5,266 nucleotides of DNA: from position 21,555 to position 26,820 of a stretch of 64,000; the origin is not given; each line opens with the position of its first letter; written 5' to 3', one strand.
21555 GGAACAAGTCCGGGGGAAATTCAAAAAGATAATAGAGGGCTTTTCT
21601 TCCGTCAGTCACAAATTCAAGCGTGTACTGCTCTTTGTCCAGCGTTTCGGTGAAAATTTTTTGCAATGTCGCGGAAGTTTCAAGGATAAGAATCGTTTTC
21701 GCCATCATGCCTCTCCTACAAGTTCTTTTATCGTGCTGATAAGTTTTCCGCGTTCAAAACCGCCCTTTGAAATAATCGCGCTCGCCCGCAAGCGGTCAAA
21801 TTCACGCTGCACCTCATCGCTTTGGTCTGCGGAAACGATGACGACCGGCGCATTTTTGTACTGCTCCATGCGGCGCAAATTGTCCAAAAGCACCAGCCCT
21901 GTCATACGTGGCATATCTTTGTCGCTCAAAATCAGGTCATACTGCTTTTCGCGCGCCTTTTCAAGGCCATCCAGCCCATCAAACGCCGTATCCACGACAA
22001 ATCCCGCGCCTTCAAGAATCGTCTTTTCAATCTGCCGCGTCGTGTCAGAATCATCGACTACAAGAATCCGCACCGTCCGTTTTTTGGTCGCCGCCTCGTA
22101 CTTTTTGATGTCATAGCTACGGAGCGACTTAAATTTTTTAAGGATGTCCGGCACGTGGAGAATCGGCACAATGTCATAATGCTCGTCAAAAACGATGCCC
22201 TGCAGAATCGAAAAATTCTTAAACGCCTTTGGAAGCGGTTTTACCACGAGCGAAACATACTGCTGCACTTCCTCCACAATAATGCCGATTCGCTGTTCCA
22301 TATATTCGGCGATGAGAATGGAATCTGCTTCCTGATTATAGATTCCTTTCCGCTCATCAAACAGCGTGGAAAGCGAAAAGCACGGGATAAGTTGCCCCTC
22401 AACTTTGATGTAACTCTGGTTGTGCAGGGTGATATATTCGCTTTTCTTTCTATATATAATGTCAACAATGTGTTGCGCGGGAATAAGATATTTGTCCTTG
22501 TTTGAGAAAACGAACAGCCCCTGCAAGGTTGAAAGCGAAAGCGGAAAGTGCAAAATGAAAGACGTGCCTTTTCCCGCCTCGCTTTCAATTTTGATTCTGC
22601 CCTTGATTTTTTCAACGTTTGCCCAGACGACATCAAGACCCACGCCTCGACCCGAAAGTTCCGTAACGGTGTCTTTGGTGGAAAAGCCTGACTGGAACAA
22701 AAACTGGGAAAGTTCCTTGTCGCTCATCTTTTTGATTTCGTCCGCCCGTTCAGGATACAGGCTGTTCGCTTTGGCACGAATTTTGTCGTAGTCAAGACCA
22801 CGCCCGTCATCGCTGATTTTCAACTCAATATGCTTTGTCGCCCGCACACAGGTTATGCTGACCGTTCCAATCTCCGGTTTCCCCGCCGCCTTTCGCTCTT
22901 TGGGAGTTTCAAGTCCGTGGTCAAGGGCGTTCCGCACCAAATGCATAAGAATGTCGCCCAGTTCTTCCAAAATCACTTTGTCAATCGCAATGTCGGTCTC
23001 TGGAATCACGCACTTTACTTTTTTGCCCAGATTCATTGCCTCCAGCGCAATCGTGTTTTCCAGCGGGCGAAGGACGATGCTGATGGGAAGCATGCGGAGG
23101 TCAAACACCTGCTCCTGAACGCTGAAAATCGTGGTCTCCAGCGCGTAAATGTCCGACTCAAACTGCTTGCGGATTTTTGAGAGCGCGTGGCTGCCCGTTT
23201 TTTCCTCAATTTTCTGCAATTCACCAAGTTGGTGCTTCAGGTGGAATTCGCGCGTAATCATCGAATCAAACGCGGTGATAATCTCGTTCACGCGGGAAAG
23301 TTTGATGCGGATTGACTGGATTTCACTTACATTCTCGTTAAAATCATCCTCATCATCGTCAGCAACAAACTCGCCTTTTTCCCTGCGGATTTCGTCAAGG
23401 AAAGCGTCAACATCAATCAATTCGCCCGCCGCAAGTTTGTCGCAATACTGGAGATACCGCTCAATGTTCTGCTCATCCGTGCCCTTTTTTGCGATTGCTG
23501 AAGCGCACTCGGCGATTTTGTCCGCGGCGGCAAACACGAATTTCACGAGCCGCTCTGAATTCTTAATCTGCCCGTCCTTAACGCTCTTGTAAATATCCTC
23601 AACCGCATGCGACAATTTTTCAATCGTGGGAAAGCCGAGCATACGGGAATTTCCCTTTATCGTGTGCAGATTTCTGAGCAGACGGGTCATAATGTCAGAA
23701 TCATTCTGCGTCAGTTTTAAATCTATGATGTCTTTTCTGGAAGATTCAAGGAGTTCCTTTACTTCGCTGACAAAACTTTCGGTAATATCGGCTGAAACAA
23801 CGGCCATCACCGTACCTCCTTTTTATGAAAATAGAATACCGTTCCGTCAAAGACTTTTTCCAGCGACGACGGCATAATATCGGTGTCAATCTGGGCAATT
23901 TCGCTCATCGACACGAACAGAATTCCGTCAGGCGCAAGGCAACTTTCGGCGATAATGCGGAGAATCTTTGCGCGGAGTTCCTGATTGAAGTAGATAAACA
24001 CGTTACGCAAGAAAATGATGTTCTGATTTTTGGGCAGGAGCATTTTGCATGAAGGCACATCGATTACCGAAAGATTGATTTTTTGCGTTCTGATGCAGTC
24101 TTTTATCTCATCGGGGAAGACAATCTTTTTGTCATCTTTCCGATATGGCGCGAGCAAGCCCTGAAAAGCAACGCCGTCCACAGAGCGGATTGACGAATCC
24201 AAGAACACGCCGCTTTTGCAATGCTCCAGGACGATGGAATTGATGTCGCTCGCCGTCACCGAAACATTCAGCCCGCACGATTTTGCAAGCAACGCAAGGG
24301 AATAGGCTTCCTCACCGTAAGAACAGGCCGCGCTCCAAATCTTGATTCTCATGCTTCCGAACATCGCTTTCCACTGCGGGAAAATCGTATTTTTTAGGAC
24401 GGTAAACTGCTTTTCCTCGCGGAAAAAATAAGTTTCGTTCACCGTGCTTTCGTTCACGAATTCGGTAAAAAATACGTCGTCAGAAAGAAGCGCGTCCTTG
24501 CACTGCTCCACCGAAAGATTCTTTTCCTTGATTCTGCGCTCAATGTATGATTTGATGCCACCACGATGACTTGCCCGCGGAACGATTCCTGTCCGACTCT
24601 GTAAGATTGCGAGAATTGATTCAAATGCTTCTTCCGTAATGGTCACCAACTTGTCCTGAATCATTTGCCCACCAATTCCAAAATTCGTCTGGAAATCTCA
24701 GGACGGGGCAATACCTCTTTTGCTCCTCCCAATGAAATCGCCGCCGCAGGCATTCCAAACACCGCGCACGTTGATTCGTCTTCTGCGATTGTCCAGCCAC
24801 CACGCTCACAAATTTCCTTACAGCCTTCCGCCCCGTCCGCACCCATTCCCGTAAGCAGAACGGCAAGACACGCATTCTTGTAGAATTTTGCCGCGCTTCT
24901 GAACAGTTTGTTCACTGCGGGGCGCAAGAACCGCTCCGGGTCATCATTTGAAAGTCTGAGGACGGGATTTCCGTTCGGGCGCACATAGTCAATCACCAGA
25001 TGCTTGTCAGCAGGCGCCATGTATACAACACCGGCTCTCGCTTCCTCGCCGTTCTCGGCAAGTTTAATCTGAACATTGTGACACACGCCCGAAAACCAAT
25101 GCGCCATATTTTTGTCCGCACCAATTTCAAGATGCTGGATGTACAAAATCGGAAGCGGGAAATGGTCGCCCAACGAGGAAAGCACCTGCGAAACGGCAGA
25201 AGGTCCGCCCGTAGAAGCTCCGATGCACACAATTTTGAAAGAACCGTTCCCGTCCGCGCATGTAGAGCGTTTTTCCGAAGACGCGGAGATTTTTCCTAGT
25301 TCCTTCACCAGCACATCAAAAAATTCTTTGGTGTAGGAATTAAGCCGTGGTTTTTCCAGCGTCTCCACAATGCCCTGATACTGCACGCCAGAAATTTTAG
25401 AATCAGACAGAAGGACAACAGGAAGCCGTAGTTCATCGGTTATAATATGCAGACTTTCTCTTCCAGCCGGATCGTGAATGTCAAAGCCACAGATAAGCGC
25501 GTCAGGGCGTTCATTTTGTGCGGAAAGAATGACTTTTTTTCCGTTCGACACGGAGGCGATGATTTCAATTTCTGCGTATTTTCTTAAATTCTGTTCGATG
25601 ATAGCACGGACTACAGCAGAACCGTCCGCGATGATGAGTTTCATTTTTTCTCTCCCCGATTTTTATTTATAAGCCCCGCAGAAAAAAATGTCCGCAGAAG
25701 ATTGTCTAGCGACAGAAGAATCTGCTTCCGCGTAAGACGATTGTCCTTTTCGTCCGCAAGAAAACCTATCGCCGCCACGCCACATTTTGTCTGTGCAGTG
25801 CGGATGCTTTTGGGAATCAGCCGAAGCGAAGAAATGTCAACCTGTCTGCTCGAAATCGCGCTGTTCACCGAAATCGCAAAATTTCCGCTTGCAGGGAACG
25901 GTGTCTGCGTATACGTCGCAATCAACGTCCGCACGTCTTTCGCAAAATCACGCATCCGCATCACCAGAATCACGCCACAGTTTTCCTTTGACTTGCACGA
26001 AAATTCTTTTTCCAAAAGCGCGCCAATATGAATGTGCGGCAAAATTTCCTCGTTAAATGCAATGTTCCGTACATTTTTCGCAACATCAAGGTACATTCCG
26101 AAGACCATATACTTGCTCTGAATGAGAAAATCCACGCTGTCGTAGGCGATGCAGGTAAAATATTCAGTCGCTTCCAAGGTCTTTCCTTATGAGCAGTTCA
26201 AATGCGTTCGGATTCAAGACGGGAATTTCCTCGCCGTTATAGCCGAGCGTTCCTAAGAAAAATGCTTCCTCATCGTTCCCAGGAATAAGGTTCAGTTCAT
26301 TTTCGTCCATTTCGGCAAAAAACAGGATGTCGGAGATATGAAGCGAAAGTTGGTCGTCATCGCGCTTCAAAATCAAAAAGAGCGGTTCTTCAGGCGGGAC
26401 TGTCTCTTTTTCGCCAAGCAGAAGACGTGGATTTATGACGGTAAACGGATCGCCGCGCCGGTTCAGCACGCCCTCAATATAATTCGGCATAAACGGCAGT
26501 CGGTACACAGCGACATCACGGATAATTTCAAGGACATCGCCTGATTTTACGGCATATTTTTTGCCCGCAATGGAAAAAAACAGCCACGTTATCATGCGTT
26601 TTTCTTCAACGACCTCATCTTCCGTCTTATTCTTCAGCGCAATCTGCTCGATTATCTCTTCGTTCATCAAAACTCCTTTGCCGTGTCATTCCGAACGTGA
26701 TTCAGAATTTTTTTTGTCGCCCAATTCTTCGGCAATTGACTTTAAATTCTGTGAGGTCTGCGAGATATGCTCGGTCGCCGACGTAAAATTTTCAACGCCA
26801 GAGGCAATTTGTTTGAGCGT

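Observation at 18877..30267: Complete chemosensory operon translationally coupled to a class III cyclase and to OppF, among dispersed Opp genes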

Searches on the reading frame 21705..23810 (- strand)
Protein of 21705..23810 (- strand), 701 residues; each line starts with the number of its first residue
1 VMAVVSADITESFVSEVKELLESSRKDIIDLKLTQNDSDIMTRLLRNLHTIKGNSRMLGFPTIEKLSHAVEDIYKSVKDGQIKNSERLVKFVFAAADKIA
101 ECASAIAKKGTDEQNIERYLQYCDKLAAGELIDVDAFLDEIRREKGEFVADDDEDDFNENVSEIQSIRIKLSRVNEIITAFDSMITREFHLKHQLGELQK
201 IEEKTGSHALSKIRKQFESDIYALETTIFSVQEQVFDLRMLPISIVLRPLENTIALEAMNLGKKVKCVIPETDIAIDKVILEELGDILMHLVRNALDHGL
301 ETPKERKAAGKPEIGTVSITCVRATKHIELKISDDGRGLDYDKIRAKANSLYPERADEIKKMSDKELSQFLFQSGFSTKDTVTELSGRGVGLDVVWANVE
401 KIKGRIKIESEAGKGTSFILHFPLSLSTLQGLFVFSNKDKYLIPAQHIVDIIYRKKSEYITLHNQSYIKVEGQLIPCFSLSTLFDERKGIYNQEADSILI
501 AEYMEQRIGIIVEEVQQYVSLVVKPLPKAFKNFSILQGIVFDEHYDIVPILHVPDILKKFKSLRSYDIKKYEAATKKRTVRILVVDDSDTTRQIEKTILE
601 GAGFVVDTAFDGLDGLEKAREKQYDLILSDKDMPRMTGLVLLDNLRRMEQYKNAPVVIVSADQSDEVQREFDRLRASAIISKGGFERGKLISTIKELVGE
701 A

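Call 3: search_protein_families(library=pfam, proteins=[window:21705-23810:-], max_evalue=0.01)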
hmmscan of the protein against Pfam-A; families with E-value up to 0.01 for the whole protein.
window:21705-23810:- (701 aa): 4 families
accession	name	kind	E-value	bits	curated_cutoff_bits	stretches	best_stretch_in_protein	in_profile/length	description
PF00072.30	Response_reg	-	3.2e-20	72.8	30.2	1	582-694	1-110/111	Response regulator receiver domain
PF02518.31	HATPase_c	-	8.6e-18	65.2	26.4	1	285-425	7-110/111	Histidine kinase-, DNA gyrase B-, and HSP90-like ATPase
PF01584.24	CheW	-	7.4e-14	52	23.5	1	430-559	1-136/138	CheW-like domain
PF01627.28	Hpt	-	1.4e-11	44.9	24.6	1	10-90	3-72/84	Hpt domain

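Call 66: search_protein_families(library=ncbifam, proteins=[window:21705-23810:-], max_evalue=0.00001)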
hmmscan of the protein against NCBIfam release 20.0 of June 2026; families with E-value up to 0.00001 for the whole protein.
window:21705-23810:- (701 aa): 73 families (the best 25 are shown)
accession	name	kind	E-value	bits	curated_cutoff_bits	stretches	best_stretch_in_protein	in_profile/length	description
NF041336.1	CheA_Halo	equivalog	9.7e-95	318.6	950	2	142-553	269-663/666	chemotaxis protein CheA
NF007835.0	PRK10547.1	equivalog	2.7e-59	201.4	793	2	228-531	330-631/670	chemotaxis protein CheA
NF008318.0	PRK11107.1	equivalog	4.6e-19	68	890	1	369-667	462-755/920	two-component sensor histidine kinase BarA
NF045901.1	HisKinLetSLeg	equivalog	4.7e-18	64.6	1650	1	376-696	468-787/906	two-component system sensor histidine kinase LetS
NF008099.0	PRK10841.1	equivalog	1e-17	63.2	920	1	362-666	628-910/949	two-component system sensor histidine kinase RcsC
NF041947.1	LuxQ_Vibrio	equivalog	1.7e-17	62.6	1200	1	571-682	714-824/843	quorum-sensing autoinducer 2 sensor kinase/phosphatase LuxQ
NF011874.0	PRK15347.1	equivalog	2.2e-17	62.4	852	1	579-660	690-773/921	two component system sensor kinase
TIGR02956.1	TMAO_torS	equivalog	7.6e-16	57.4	676.5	1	575-682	697-805/967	TMAO reductase system sensor histidine kinase/response regulator TorS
NF007901.0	PRK10610.1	equivalog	1.8e-15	57.2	189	1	578-666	4-93/129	chemotaxis response regulator CheY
NF008302.0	PRK11091.1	equivalog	2.2e-15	55.9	838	1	570-697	516-642/779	aerobic respiration two-component sensor histidine kinase ArcB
NF046020.1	HisKinCckABruc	equivalog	3.2e-14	51.8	1000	1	579-682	749-852/868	cell cycle histidine kinase CckA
NF047465.1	hybrid_HK_LvrA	exception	1.1e-13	50.1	1200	1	553-666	441-553/819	hybrid histidine kinase/response regulator LvrA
NF001965.0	PRK00742.1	subfamily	8.4e-13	48.2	293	1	578-679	2-102/357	chemotaxis-specific protein-glutamate methyltransferase CheB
TIGR01387.1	cztR_silR_copR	subfamily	1.7e-12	47.5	279.2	1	582-664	1-81/218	heavy metal response regulator transcription factor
NF010076.0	PRK13557.1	subfamily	2.3e-12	46.1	631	1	568-650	404-488/540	histidine kinase famiy protein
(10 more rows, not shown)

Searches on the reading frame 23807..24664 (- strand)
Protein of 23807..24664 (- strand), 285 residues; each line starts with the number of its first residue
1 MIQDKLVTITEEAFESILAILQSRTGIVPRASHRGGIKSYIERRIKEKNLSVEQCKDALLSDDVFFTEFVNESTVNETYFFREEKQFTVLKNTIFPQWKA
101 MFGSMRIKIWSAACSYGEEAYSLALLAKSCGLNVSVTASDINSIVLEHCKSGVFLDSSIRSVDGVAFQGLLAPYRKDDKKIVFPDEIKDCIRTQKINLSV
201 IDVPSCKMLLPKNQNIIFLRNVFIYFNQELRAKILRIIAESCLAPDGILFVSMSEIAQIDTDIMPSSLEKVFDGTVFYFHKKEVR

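Call 3: search_protein_families(library=pfam, proteins=[window:23807-24664:-], max_evalue=0.01)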
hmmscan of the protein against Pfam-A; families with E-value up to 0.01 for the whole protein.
window:23807-24664:- (285 aa): 1 family
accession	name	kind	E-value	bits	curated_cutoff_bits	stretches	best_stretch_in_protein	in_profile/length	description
PF01739.24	CheR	-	4.1e-35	121.4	27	1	76-257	1-179/195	CheR methyltransferase, SAM binding domain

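Call 66: search_protein_families(library=ncbifam, proteins=[window:23807-24664:-], max_evalue=0.00001)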
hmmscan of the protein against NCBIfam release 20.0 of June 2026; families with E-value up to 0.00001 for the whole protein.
window:23807-24664:- (285 aa): 1 family
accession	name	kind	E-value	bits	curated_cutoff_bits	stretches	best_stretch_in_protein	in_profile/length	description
NF007902.0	PRK10611.1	equivalog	4.2e-28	98.4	435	1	7-259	20-269/287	protein-glutamate O-methyltransferase CheR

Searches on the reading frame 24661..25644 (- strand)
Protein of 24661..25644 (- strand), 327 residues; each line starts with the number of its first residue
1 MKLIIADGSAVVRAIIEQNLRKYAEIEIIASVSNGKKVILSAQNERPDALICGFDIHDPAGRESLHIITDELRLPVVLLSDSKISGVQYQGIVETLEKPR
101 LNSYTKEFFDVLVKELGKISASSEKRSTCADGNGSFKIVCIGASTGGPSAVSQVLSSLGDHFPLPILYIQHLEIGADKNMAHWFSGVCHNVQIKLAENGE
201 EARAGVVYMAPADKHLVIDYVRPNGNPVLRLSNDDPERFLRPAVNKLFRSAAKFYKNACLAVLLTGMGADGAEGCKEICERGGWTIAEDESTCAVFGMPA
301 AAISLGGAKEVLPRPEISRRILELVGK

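Call 3: search_protein_families(library=pfam, proteins=[window:24661-25644:-], max_evalue=0.01)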
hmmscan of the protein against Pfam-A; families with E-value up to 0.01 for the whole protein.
window:24661-25644:- (327 aa): 2 families
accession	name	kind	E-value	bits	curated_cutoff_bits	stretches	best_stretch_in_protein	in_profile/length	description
PF01339.22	CheB_methylest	-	2.4e-54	184.1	24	1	139-321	1-174/174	CheB methylesterase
PF00072.30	Response_reg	-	1.9e-05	25.3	30.2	1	4-82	2-79/111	Response regulator receiver domain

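Call 66: search_protein_families(library=ncbifam, proteins=[window:24661-25644:-], max_evalue=0.00001)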
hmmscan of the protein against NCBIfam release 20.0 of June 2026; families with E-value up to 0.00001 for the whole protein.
window:24661-25644:- (327 aa): 2 families
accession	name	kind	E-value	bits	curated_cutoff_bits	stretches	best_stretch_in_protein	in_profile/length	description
NF001965.0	PRK00742.1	subfamily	3.2e-68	230.5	293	2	123-325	154-353/357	chemotaxis-specific protein-glutamate methyltransferase CheB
NF009206.0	PRK12555.1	subfamily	3.1e-62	210.5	342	1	1-325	1-336/340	chemotaxis-specific protein-glutamate methyltransferase CheB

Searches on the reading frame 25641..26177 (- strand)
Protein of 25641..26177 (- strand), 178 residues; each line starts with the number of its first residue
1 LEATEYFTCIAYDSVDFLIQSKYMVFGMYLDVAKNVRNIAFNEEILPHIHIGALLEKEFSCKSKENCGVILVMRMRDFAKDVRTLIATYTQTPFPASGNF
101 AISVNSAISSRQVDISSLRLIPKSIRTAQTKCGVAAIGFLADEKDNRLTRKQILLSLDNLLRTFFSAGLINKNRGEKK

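Call 3: search_protein_families(library=pfam, proteins=[window:25641-26177:-], max_evalue=0.01)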
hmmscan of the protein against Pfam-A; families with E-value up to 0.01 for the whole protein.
window:25641-26177:- (178 aa): 0 families

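Call 36: find_homologous_proteins(query=window:25641-26177:-, max_evalue=0.001)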
Query window:25641-26177:- (178 aa): 61 proteins with E <= 0.001 among 223 candidates.
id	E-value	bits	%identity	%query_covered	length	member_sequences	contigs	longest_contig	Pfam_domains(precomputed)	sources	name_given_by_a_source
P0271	9.1e-110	382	99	100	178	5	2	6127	-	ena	-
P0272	3.0e-72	260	66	100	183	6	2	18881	-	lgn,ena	-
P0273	3.8e-71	256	64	100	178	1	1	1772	-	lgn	-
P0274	6.5e-69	249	66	99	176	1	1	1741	-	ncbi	-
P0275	3.1e-68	247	65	98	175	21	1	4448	-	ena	-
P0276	3.5e-68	246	66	96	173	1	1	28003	-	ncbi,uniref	ncbi:hypothetical protein [Treponema sp.]|uniref:hypothetical protein n=1 Tax=Treponema sp. TaxID=16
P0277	5.3e-68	246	67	93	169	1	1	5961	-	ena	-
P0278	5.5e-68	246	67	96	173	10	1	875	-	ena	-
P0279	6.1e-68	246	63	98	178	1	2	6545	-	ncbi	-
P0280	8.6e-68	245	65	97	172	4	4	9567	-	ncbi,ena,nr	ncbi:MAG: hypothetical protein IJ727_10130 [Treponema sp.]|nr:hypothetical protein [Treponema sp.]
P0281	1.7e-67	244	67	96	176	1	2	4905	-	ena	-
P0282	2.4e-67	244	62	100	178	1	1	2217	-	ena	-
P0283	3.6e-67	243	63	100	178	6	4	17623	-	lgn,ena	-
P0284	7.6e-67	242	66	93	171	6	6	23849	-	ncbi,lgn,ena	-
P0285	3.0e-66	240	65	96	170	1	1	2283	-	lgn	-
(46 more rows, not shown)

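Call 52: predict_structure(alignment_id=A2)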
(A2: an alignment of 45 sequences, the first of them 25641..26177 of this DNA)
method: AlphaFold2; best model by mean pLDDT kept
length: 178 residues; sequences in the alignment: 45
mean_pLDDT: 86.2   pTM: 0.81
mean pLDDT of the five models: 86.2, 85.1, 83.8, 83.4, 82.9
residues with pLDDT >= 90: 89; 70-90: 75; 50-70: 5; < 50: 9
segments of 3 or more residues with pLDDT < 50: 170-178
pLDDT, mean of each block of 10 residues (from residue 1): 82 92 86 88 93 90 85 95 95 96 91 87 86 90 82 93 75 37
secondary structure, 60 per line:
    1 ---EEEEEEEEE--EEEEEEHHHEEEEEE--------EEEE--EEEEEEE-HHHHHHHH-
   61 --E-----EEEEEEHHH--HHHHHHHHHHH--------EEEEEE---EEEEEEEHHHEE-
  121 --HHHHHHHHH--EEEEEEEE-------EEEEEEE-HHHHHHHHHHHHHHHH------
elements in order: E4-12 E15-20 E24-29 E38-41 E44-50 H52-59 E69-74 H80-90 E99-104 E108-114 H123-131 E134-141 E149-155 H157-172

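Call 56: fold_search(model_id=the predicted structure, library=pdb)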
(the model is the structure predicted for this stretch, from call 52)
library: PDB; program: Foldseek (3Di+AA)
matches with E <= 10: 250; with E <= 0.001: 17
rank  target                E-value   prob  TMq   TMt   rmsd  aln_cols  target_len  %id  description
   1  6s1k_C                4.5e-07  1.00  0.53  0.62   4.7       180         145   15  E. coli Core Signaling Unit, carrying QQQQ receptor mutation (released 2020-01-22)
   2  9a72_B                1.7e-06  1.00  0.53  0.60   9.0       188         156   12  Integrative model of YFMS-CHEW by crosslinking MS and deep learning (released 2024-09-18)
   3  6s1k_A                3.9e-06  1.00  0.52  0.27   4.6       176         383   14  E. coli Core Signaling Unit, carrying QQQQ receptor mutation (released 2020-01-22)
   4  2ho9_MODEL_1_A        7.3e-06  1.00  0.50  0.53   5.0       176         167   15  Solution Structure of chemotaxi protein CheW from Escherichia coli (released 2007-07-10)
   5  4jpb_A                8.9e-06  1.00  0.52  0.68   4.2       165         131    9  The structure of a ternary complex between CheA domains P4 and P5 with CheW and with an unzipped fragment of TM14, a c (released 2013-08-28)
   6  8c5v_E                1.2e-05  1.00  0.55  0.66   4.2       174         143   14  Chemotaxis core signalling unit from E protein lysed E. coli cells (released 2023-09-13)
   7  8c5v_A                1.5e-05  1.00  0.52  0.26   5.1       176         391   12  Chemotaxis core signalling unit from E protein lysed E. coli cells (released 2023-09-13)
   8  3ur1_A                1.6e-05  1.00  0.53  0.38   4.3       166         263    9  The structure of a ternary complex between CheA domains P4 and P5 with CheW and with a truncated fragment of TM14, a c (released 2012-03-07)
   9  2ch4_A                2.0e-05  1.00  0.52  0.31   4.3       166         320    9  Complex between Bacterial Chemotaxis histidine kinase CheA domains P4 and P5 and receptor-adaptor protein CheW (released 2006-04-18)
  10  2ch4_B                2.6e-05  1.00  0.52  0.32   4.4       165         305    9  Complex between Bacterial Chemotaxis histidine kinase CheA domains P4 and P5 and receptor-adaptor protein CheW (released 2006-04-18)
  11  2qdl_B                4.3e-05  1.00  0.50  0.59   5.5       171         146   13  Crystal structure of scaffolding protein TtCheW from Thermoanaerobacter tengcongensis (released 2007-09-04)
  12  2ch4_W                5.6e-05  1.00  0.52  0.65   4.6       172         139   12  Complex between Bacterial Chemotaxis histidine kinase CheA domains P4 and P5 and receptor-adaptor protein CheW (released 2006-04-18)
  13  1k0s_MODEL_1_A        8.7e-05  1.00  0.52  0.59   4.8       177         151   11  Solution structure of the chemotaxis protein CheW from the thermophilic organism Thermotoga maritima (released 2002-02-06)
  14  2qdl_A                1.2e-04  1.00  0.50  0.57   5.7       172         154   13  Crystal structure of scaffolding protein TtCheW from Thermoanaerobacter tengcongensis (released 2007-09-04)
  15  2ch4_Y                1.4e-04  1.00  0.51  0.63   4.5       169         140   13  Complex between Bacterial Chemotaxis histidine kinase CheA domains P4 and P5 and receptor-adaptor protein CheW (released 2006-04-18)
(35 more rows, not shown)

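Call 66: search_protein_families(library=ncbifam, proteins=[window:25641-26177:-], max_evalue=0.00001)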
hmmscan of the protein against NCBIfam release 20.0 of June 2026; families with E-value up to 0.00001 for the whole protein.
window:25641-26177:- (178 aa): 0 families

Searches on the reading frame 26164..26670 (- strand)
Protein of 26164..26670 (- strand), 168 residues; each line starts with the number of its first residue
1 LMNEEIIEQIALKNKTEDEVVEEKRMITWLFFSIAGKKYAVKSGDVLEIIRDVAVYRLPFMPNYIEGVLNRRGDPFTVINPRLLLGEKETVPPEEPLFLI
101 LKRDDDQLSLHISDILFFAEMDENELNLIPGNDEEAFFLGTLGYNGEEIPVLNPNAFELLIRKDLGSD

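Call 3: search_protein_families(library=pfam, proteins=[window:26164-26670:-], max_evalue=0.01)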
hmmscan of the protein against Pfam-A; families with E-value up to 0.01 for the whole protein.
window:26164-26670:- (168 aa): 1 family
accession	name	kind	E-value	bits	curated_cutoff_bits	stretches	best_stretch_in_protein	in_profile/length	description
PF01584.24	CheW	-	8.2e-15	55.1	23.5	1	30-156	3-132/138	CheW-like domain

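Call 66: search_protein_families(library=ncbifam, proteins=[window:26164-26670:-], max_evalue=0.00001)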
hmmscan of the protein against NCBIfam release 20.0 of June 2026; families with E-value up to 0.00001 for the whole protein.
window:26164-26670:- (168 aa): 0 families
